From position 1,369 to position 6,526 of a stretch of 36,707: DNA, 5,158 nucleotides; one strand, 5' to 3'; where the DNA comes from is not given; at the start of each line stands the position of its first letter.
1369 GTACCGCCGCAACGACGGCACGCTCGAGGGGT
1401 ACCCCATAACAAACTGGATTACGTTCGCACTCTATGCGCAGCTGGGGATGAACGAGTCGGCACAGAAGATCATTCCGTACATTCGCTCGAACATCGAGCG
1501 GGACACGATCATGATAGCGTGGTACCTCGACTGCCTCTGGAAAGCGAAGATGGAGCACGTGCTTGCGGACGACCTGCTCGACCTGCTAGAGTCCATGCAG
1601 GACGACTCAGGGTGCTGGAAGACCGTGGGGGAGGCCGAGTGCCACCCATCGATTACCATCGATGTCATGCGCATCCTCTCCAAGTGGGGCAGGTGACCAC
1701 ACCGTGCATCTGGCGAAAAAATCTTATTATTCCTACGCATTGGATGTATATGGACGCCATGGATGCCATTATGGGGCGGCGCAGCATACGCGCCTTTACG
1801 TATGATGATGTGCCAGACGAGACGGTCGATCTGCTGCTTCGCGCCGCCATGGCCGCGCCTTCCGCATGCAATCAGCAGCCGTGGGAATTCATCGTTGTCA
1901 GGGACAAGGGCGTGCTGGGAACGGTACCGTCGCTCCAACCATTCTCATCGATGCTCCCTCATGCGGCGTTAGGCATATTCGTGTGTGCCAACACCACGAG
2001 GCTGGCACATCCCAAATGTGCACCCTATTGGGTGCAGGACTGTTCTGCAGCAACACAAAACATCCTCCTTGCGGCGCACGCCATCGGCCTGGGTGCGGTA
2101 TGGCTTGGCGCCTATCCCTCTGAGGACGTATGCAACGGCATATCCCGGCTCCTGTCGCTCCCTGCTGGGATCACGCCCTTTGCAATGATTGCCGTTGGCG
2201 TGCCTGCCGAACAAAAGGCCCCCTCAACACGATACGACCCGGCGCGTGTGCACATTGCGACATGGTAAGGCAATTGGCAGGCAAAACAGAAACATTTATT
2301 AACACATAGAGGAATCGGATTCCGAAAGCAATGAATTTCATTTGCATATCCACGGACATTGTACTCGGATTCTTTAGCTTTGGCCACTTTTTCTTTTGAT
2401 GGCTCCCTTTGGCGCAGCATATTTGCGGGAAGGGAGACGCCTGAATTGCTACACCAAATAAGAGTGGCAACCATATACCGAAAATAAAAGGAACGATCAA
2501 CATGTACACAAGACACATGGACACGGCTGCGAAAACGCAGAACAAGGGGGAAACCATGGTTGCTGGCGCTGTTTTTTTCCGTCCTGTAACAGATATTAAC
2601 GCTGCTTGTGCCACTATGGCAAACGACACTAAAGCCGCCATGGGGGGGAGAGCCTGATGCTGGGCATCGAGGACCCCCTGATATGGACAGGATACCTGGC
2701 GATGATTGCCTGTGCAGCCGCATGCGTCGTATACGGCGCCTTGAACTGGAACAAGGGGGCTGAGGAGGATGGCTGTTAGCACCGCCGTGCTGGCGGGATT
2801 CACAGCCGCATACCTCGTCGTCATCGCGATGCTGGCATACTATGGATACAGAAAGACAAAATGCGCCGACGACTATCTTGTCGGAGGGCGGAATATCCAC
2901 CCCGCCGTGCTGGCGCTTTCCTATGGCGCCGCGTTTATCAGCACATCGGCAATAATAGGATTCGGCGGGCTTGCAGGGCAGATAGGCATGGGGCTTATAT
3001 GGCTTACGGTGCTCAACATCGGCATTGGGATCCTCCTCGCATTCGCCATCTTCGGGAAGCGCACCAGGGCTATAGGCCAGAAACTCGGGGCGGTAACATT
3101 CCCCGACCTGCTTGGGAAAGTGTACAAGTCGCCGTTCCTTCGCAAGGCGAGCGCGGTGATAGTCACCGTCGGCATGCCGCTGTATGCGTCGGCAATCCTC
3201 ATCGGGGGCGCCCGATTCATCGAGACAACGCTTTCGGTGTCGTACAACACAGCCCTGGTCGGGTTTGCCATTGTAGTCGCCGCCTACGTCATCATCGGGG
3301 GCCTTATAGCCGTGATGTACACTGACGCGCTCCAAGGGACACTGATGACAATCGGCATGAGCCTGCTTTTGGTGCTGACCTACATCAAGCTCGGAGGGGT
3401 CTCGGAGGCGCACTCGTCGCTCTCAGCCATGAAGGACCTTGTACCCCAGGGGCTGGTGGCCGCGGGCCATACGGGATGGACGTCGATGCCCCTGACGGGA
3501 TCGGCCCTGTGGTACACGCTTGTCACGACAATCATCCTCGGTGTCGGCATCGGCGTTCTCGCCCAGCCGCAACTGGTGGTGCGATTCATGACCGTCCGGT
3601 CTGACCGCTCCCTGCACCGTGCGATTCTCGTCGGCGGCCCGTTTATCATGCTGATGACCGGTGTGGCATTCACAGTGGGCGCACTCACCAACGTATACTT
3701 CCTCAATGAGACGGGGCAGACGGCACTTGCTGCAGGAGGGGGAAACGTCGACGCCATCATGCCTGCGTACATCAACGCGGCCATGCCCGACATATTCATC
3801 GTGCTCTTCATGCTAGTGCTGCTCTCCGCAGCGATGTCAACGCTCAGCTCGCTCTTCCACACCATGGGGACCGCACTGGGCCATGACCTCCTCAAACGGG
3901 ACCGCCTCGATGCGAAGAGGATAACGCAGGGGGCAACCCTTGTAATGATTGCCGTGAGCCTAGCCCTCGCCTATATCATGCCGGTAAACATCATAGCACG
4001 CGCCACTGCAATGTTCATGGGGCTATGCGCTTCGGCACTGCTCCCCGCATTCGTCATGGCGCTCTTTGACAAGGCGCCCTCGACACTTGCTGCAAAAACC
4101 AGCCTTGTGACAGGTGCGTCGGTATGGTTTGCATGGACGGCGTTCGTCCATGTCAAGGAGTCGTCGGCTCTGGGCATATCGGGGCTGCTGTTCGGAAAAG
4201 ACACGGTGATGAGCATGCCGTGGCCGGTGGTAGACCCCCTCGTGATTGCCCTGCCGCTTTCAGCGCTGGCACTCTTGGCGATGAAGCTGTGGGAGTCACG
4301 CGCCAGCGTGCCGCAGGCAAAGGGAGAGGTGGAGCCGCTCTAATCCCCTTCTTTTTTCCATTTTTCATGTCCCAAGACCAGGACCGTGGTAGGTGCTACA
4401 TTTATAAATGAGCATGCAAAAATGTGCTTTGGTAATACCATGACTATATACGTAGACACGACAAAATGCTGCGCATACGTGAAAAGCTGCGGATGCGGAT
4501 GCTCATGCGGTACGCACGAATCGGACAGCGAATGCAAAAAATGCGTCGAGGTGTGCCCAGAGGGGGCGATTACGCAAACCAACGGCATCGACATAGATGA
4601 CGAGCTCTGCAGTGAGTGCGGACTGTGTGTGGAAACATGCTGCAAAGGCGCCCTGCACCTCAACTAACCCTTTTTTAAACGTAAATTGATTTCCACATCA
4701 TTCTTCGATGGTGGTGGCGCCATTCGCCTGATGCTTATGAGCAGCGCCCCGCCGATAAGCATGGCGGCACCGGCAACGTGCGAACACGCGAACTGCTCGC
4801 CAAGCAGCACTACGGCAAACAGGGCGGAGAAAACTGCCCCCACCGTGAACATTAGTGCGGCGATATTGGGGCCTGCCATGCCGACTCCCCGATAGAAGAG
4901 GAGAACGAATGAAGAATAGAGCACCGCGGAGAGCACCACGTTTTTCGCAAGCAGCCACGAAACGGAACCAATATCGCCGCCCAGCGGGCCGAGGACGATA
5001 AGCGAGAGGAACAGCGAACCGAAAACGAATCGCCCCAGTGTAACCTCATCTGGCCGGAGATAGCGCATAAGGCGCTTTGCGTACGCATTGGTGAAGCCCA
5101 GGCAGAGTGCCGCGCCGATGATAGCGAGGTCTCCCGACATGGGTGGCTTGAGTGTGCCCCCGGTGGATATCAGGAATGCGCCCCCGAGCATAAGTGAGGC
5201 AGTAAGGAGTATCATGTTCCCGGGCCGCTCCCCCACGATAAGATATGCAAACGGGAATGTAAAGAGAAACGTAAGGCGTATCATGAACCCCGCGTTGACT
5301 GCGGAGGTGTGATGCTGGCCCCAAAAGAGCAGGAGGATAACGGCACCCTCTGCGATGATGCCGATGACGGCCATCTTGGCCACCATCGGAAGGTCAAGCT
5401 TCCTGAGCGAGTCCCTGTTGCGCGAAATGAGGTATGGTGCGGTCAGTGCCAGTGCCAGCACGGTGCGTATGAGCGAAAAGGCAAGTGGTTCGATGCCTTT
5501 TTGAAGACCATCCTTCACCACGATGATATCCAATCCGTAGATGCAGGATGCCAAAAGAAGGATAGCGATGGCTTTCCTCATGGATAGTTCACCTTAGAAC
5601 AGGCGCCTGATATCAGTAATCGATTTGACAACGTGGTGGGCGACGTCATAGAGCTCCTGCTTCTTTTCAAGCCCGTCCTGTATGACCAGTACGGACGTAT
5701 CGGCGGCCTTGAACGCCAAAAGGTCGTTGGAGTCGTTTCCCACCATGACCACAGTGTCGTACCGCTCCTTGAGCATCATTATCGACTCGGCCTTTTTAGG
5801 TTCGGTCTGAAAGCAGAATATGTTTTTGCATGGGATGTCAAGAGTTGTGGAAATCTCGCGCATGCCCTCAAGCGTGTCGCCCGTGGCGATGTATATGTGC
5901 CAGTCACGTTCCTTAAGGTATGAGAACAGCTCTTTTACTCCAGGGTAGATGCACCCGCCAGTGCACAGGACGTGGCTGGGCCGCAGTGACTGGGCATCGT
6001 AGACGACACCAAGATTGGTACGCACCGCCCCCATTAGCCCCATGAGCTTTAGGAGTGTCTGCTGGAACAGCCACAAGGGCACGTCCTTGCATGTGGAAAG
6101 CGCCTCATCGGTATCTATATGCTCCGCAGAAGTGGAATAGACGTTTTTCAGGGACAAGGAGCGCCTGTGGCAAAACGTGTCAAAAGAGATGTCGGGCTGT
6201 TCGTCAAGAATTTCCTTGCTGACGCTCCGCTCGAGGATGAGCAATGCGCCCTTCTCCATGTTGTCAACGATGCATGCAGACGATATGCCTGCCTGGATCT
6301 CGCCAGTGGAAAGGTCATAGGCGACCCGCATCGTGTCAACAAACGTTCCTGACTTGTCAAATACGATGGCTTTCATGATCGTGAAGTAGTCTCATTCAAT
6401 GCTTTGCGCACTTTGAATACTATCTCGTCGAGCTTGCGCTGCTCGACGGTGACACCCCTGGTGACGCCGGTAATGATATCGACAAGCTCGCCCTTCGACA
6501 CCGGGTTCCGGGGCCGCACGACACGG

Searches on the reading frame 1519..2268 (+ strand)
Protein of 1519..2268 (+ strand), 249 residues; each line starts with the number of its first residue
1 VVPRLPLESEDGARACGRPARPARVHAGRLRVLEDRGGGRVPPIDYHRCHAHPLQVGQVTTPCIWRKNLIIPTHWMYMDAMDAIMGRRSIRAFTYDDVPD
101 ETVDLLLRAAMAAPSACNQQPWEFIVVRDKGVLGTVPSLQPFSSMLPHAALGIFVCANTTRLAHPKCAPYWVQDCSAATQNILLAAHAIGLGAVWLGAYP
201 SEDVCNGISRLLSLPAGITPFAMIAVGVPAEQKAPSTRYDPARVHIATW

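Call 55: search_protein_families(library=pfam, proteins=[window:1519-2268:+], max_evalue=0.00001)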
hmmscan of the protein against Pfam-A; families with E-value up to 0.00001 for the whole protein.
window:1519-2268:+ (249 aa): 2 families
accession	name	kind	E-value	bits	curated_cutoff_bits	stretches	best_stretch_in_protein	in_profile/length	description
PF00881.29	Nitroreductase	-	3.8e-28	99.2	23.5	2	84-130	1-47/167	Nitroreductase family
PF14512.11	TM1586_NiRdase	-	1.7e-10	41.3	27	1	96-136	152-193/215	Putative TM nitroreductase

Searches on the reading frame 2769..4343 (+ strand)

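Call 55: search_protein_families(library=pfam, proteins=[window:2769-4343:+], max_evalue=0.00001)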
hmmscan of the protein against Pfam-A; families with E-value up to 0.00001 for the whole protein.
window:2769-4343:+ (524 aa): 1 family
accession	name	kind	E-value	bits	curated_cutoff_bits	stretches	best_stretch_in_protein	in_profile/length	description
PF00474.23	SSF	-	5.3e-50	170.9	22.8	1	36-435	1-392/406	Sodium:solute symporter family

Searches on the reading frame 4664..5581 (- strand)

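Call 55: search_protein_families(library=pfam, proteins=[window:4664-5581:-], max_evalue=0.00001)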
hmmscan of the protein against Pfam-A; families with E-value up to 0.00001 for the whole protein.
window:4664-5581:- (305 aa): 1 family
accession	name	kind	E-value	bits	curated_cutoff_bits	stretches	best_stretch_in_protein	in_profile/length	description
PF00892.27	EamA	-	1.9e-33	116.1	28.2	2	3-140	2-135/135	EamA-like transporter family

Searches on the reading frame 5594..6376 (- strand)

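Call 55: search_protein_families(library=pfam, proteins=[window:5594-6376:-], max_evalue=0.00001)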
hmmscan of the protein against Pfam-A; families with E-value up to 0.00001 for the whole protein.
window:5594-6376:- (260 aa): 1 family
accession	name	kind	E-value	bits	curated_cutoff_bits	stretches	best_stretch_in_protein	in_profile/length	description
PF00702.32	Hydrolase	-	8.4e-12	46.3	26.4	1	1-226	1-191/191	haloacid dehalogenase-like hydrolase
